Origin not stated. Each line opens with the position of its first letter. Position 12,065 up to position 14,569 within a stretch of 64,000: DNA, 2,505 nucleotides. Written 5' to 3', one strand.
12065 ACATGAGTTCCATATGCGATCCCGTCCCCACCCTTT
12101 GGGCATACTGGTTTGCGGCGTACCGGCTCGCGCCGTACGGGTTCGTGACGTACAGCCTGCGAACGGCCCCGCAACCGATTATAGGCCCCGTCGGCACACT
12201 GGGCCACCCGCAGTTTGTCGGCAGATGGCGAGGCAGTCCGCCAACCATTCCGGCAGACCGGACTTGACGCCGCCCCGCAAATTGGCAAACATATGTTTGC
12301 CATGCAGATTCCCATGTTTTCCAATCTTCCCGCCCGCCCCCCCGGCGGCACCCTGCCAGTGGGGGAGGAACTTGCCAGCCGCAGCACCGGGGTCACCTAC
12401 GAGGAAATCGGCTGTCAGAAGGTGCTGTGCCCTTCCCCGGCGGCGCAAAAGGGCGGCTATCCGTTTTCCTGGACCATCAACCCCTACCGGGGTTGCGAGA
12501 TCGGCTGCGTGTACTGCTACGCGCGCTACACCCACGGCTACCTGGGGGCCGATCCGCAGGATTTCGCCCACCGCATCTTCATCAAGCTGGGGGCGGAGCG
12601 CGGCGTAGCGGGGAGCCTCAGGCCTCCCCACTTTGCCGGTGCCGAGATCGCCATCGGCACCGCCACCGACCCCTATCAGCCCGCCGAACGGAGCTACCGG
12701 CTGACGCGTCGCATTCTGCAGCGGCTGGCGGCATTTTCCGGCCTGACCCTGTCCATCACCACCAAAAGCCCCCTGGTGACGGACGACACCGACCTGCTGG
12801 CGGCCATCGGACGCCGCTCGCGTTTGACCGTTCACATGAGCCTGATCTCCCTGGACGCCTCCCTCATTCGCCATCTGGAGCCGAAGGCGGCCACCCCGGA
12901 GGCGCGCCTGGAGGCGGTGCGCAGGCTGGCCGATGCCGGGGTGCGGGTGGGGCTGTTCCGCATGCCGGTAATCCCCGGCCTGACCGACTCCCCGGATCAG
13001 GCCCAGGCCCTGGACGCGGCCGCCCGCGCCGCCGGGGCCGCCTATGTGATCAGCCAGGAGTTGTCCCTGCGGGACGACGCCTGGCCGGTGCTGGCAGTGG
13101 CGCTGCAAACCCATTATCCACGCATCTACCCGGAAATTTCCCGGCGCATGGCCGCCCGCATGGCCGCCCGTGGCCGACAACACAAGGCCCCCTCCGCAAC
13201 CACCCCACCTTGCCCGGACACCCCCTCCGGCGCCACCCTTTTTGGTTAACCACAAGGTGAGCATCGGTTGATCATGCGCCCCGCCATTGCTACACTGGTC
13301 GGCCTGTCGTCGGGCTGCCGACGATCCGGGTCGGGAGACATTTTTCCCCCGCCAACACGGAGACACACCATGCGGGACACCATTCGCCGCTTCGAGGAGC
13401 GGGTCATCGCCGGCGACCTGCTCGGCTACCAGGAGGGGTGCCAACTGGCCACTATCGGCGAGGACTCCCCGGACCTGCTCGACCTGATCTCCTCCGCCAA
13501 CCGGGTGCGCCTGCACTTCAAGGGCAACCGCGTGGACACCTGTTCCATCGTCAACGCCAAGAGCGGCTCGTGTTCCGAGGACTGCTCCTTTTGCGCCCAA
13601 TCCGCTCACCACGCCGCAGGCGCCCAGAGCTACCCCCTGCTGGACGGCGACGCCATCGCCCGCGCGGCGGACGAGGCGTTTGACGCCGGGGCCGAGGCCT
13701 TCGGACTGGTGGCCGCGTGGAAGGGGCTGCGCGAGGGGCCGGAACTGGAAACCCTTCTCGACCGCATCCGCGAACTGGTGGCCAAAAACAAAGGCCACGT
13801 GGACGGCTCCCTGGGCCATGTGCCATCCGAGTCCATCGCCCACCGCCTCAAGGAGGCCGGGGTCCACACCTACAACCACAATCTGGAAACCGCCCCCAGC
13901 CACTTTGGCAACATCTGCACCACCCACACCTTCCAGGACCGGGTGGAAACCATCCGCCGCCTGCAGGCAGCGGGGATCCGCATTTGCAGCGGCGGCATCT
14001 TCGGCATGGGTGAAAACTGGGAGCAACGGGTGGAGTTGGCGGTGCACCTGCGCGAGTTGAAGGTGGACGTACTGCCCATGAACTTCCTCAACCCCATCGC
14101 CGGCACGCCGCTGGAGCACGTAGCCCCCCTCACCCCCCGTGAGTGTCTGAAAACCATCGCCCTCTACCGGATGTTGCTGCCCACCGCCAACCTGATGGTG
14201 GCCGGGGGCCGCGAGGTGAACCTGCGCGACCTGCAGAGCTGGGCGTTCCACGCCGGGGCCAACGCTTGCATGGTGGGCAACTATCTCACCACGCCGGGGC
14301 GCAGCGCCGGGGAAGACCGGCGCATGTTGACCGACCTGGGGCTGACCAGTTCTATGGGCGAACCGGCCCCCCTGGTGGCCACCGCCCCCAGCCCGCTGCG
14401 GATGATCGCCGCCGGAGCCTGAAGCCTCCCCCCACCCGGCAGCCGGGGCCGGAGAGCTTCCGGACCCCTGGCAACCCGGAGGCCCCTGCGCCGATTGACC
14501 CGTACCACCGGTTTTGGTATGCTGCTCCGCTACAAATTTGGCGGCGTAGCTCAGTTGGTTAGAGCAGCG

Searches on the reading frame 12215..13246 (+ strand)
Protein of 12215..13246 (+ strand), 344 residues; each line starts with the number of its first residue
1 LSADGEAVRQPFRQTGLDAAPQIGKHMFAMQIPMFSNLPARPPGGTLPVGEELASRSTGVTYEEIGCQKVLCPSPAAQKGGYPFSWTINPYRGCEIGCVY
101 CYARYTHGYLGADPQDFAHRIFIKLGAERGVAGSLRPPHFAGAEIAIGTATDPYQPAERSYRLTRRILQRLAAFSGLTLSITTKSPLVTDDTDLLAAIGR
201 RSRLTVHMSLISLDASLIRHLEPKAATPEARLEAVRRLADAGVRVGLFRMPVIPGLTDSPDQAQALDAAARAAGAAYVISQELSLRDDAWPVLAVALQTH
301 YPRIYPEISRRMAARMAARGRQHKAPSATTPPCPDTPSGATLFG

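Call 39: search_protein_families(library=pfam, proteins=[window:12215-13246:+], max_evalue=0.0001)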
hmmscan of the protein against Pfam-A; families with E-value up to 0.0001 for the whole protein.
window:12215-13246:+ (344 aa): 1 family
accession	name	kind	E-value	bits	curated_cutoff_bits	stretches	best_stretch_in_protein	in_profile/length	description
PF04055.27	Radical_SAM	-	1.1e-14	55.4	29.5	1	88-259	1-157/166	Radical SAM superfamily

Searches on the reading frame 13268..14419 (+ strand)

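Call 39: search_protein_families(library=pfam, proteins=[window:13268-14419:+], max_evalue=0.0001)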
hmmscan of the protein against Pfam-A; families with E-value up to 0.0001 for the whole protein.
window:13268-14419:+ (384 aa): 2 families
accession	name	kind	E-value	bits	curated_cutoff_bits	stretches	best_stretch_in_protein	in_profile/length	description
PF06968.18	BATS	-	1.5e-29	102.5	22.2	1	270-359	1-87/88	Biotin and Thiamin Synthesis associated domain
PF04055.27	Radical_SAM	-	4e-19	69.8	29.5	1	101-258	6-163/166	Radical SAM superfamily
